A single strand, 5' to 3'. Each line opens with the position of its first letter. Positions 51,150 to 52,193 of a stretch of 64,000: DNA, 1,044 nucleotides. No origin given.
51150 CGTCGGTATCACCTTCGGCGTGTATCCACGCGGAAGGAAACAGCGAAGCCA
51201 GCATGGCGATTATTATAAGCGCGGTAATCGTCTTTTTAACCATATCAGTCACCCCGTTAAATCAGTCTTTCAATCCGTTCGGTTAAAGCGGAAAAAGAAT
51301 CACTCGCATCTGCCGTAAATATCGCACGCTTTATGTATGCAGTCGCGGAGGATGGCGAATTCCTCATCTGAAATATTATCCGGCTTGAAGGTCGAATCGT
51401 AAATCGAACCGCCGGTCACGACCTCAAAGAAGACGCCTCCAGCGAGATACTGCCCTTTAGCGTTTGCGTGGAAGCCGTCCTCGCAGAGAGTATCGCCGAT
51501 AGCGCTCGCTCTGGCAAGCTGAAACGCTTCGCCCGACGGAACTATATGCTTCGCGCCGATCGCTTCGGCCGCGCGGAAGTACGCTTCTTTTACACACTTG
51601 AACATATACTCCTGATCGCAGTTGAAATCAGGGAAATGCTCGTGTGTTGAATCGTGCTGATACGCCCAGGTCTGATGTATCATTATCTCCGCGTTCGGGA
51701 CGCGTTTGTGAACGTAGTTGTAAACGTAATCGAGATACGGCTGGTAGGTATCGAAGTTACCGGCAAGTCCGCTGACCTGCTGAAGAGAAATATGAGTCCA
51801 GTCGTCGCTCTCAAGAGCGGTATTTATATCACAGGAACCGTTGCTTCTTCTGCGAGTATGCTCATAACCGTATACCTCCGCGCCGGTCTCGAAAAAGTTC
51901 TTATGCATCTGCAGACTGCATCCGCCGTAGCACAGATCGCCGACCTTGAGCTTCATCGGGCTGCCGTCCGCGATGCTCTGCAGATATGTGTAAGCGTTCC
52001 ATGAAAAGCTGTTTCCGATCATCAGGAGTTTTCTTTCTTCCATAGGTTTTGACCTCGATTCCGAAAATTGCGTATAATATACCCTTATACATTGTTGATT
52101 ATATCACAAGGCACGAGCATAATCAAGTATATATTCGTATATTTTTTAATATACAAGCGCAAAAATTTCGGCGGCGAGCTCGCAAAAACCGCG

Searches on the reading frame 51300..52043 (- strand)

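Call 4: search_protein_families(library=pfam, proteins=[window:51300-52043:-], max_evalue=0.01)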
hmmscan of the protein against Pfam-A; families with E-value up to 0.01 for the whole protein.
window:51300-52043:- (247 aa): 1 family
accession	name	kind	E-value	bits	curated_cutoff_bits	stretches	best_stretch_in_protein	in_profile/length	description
PF16227.11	DUF4886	-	3.3e-69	233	26.7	1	5-239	1-242/242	Domain of unknown function (DUF4886)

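Call 57: search_protein_families(library=ncbifam, proteins=[window:51300-52043:-], max_evalue=0.001)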
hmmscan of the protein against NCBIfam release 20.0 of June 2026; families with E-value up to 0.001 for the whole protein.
window:51300-52043:- (247 aa): 0 families

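Call 97: search_protein_families(library=phrogs, proteins=[window:51300-52043:-], max_evalue=0.01)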
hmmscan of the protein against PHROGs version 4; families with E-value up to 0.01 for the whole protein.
window:51300-52043:- (247 aa): 0 families
